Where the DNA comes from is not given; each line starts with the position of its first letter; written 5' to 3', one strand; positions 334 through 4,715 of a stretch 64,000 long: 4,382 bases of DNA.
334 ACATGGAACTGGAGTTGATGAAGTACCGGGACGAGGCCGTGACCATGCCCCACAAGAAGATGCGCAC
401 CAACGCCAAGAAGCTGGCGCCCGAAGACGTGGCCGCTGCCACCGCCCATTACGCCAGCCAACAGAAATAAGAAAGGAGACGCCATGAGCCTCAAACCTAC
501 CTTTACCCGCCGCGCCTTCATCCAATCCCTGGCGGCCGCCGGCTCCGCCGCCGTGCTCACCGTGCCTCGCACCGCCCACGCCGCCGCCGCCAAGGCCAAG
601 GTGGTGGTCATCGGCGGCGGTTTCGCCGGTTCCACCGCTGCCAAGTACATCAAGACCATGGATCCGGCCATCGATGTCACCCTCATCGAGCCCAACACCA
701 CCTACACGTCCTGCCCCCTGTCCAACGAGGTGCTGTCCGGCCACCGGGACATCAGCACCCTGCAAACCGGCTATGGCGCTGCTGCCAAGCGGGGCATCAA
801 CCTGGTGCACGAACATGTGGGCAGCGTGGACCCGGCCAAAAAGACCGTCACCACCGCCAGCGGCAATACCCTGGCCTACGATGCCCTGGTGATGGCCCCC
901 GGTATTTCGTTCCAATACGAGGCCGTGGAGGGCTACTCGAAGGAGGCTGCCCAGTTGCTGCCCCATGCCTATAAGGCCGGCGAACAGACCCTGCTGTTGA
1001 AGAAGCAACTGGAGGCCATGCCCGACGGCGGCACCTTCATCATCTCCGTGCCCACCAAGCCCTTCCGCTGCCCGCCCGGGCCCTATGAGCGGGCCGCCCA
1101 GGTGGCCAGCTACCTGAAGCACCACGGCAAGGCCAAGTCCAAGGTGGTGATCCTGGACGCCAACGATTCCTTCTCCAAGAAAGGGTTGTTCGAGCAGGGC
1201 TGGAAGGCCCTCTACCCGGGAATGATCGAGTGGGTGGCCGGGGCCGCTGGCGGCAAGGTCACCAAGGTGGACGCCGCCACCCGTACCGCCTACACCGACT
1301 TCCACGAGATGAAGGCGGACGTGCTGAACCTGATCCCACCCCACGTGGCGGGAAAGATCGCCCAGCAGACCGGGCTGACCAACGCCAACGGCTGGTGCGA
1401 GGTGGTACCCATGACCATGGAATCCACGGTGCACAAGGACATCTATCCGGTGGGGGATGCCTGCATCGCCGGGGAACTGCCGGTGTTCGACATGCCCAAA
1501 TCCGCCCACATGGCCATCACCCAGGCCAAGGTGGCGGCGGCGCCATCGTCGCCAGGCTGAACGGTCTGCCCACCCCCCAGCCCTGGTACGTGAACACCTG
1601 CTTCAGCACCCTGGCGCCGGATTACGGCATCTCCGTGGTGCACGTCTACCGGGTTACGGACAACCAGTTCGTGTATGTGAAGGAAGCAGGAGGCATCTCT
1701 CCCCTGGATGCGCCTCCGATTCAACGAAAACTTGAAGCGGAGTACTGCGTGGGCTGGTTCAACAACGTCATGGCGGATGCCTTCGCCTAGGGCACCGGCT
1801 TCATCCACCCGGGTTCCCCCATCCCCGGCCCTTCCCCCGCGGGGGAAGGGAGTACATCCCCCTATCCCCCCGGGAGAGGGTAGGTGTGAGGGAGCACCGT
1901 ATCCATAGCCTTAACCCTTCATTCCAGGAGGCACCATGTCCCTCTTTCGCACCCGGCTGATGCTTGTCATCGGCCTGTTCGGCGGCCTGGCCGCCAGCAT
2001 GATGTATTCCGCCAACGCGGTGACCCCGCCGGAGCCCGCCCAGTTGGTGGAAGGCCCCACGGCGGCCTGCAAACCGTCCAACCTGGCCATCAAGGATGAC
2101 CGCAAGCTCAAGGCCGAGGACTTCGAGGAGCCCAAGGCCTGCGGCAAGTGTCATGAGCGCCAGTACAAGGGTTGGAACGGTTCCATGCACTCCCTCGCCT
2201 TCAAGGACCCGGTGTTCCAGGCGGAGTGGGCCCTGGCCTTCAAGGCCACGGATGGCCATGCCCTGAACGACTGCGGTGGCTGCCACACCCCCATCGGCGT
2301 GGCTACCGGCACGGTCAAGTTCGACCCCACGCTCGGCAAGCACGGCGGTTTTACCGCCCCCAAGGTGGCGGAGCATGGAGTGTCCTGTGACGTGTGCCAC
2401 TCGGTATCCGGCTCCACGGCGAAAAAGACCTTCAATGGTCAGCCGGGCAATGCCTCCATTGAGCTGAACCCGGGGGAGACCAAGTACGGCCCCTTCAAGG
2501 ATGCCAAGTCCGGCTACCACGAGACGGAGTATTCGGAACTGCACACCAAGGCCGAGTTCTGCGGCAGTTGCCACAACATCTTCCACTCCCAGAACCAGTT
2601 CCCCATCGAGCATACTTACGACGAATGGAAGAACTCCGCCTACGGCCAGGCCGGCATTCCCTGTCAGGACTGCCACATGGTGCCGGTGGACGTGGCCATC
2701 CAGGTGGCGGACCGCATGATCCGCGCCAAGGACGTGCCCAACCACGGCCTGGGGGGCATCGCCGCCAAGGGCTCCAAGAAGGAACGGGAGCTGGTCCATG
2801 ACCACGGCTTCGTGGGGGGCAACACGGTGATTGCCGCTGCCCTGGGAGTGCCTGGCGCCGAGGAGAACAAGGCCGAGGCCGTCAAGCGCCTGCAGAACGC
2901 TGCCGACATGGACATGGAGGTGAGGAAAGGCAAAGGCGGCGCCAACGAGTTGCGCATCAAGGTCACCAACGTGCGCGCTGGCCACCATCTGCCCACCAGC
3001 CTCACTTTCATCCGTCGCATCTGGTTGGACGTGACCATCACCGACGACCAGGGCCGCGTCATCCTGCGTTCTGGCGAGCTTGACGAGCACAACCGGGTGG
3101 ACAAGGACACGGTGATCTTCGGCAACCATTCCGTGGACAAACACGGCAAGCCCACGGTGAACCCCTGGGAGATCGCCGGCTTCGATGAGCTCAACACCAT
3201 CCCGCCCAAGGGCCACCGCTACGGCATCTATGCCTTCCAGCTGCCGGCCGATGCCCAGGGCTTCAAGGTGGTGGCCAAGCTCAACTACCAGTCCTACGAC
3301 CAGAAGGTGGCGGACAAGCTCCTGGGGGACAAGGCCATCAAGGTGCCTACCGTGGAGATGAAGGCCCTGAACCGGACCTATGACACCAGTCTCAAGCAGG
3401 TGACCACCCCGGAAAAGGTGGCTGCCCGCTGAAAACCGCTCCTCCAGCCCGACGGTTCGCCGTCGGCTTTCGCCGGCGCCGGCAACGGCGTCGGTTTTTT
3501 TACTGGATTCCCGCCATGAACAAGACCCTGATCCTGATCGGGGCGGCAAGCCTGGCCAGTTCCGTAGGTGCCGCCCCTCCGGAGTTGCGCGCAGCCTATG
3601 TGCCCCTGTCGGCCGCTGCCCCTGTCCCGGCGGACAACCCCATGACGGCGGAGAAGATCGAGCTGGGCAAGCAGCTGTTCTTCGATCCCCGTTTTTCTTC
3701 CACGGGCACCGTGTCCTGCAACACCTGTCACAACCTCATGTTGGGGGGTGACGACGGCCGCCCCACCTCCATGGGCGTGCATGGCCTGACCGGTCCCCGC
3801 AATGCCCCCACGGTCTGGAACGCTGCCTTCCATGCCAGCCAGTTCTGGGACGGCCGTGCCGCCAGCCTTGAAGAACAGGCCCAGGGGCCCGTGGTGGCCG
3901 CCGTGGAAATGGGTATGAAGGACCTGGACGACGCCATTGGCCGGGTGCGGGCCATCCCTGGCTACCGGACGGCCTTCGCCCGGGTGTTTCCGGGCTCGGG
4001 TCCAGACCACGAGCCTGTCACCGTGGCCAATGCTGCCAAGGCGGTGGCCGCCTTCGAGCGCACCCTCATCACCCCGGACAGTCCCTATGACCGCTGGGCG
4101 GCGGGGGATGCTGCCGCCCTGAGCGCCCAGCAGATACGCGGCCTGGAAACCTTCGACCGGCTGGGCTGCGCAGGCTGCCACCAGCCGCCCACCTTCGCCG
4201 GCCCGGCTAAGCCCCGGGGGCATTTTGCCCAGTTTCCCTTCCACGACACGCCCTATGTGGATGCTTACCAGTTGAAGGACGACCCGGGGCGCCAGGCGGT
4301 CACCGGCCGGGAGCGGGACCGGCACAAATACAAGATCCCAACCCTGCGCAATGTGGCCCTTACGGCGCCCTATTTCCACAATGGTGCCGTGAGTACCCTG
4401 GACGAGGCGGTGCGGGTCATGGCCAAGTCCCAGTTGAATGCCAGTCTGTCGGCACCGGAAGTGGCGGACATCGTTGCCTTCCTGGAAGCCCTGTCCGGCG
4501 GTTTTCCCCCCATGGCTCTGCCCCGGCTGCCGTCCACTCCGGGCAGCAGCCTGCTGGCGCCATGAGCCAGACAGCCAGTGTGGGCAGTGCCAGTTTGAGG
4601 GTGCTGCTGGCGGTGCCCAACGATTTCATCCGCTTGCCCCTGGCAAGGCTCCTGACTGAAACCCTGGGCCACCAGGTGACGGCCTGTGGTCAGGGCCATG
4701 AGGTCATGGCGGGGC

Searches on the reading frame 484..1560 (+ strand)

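Call 43: search_protein_families(library=pfam, proteins=[window:484-1560:+], max_evalue=0.00001)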
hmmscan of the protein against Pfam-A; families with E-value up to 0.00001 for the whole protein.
window:484-1560:+ (358 aa): 3 families
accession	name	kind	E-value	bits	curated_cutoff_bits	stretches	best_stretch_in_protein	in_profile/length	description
PF21706.3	FCSD_central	-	5.8e-50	168.7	27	1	169-285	1-116/116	Sulfide dehydrogenase [flavocytochrome c] flavoprotein chain, central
PF07992.20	Pyr_redox_2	-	9.2e-18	65.1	26.1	1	39-156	2-124/291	Pyridine nucleotide-disulphide oxidoreductase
PF01266.30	DAO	-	4e-06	27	27.9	0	39-71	1-31/353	FAD dependent oxidoreductase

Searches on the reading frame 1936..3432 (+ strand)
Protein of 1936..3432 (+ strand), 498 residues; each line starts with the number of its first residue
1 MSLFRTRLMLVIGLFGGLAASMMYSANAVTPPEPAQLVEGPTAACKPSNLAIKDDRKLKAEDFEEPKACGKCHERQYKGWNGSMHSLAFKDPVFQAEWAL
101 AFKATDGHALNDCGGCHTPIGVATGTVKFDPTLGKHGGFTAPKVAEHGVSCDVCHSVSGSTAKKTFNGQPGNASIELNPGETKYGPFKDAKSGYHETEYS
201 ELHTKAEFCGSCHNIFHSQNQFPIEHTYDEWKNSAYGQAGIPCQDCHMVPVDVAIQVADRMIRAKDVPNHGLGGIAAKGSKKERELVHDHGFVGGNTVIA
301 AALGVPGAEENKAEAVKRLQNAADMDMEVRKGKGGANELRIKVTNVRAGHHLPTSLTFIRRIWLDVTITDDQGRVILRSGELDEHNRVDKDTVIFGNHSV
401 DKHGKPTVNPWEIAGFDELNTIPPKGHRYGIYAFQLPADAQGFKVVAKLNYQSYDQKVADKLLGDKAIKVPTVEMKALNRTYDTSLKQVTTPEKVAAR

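Call 43: search_protein_families(library=pfam, proteins=[window:1936-3432:+], max_evalue=0.00001)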
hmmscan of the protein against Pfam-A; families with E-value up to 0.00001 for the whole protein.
window:1936-3432:+ (498 aa): 1 family
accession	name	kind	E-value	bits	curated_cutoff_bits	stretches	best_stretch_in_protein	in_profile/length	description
PF13435.11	Cytochrome_C554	-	2.8e-08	35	20.8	1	68-156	1-84/84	Cytochrome c554 and c-prime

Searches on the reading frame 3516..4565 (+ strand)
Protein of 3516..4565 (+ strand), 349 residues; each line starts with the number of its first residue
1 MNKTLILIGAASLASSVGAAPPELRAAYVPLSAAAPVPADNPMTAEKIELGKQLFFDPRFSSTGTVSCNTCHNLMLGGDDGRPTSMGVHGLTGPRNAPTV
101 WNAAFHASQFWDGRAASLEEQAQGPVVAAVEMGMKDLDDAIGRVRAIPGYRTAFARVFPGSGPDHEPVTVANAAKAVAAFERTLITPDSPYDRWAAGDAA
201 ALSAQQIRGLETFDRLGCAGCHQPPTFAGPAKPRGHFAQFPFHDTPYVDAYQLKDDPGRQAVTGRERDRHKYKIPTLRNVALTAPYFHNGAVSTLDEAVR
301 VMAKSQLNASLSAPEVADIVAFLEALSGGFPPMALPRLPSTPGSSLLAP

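Call 43: search_protein_families(library=pfam, proteins=[window:3516-4565:+], max_evalue=0.00001)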
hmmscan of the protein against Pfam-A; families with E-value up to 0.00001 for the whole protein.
window:3516-4565:+ (349 aa): 2 families
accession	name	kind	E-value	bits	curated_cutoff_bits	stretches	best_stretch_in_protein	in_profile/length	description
PF03150.19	CCP_MauG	-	1.6e-60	204.5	25.6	1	46-199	2-148/149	Di-haem cytochrome c peroxidase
PF21419.2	RoxA-like_Cyt-c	-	8.2e-06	25.7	26.7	0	272-297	2-27/39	RoxA-like, cytochrome c-like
